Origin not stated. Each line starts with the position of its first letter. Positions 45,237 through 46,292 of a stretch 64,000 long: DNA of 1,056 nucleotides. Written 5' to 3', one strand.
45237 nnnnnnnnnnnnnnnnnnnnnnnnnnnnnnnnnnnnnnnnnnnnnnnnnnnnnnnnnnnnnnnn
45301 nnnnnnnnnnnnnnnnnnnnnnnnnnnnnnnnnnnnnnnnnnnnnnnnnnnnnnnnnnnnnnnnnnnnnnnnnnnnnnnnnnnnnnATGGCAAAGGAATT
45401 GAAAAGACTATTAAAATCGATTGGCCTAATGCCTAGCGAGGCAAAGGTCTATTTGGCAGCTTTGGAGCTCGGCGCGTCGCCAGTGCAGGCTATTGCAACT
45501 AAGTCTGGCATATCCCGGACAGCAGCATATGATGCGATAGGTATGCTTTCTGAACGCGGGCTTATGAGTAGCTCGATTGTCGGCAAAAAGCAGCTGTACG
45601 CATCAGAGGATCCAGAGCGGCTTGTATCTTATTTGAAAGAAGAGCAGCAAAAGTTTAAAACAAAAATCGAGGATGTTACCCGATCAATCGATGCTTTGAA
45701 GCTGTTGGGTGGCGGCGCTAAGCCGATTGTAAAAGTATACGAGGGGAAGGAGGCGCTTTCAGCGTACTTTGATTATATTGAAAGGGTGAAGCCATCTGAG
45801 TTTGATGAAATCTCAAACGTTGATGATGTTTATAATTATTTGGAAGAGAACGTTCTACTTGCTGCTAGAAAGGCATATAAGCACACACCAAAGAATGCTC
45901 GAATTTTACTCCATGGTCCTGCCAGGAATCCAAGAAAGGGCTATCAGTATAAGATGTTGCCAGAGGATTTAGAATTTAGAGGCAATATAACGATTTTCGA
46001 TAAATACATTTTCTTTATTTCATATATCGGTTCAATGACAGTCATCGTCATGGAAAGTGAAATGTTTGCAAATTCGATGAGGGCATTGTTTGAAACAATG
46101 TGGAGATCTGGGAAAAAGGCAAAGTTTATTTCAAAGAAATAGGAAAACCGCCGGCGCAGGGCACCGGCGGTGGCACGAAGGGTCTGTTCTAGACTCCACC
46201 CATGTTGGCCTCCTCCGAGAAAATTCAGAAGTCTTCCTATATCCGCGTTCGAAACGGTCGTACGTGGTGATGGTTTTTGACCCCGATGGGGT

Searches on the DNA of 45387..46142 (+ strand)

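Call 49: search_rna_families(sources=[L012, L017, L019, L020, L022, L023, L024, L027, L030, L033, L035, L036, L038, L014, L010, L011, L015, L018, L025, L032], threshold=gathering)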
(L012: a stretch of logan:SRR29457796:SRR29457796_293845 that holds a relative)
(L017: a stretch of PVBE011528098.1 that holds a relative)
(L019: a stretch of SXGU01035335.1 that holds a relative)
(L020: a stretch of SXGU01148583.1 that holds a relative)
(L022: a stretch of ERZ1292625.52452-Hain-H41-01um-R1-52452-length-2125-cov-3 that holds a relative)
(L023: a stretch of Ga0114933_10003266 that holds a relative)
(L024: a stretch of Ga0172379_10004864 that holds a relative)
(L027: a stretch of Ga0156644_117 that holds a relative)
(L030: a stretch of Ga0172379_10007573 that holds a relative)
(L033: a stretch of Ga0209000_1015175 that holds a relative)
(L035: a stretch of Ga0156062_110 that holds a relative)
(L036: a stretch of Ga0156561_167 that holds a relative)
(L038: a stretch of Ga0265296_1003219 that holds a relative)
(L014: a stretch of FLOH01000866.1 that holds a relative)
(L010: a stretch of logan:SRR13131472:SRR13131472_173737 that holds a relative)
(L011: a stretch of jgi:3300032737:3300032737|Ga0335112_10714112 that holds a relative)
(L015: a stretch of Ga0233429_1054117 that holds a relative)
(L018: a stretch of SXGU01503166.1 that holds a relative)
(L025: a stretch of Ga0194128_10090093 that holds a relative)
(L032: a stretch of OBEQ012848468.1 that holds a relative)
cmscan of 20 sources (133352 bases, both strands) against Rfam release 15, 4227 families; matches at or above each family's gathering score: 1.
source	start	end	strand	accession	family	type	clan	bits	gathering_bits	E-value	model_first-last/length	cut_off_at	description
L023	13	102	+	RF00005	tRNA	Gene; tRNA;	CL00001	49.7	29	2.5e-07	1-71/71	no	tRNA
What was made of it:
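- On Known Rfam large ncRNAs (OLE, GOLLD, ROOL, HEARO, raiA and others): Twenty related loci give nothing at gathering score (call 49).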
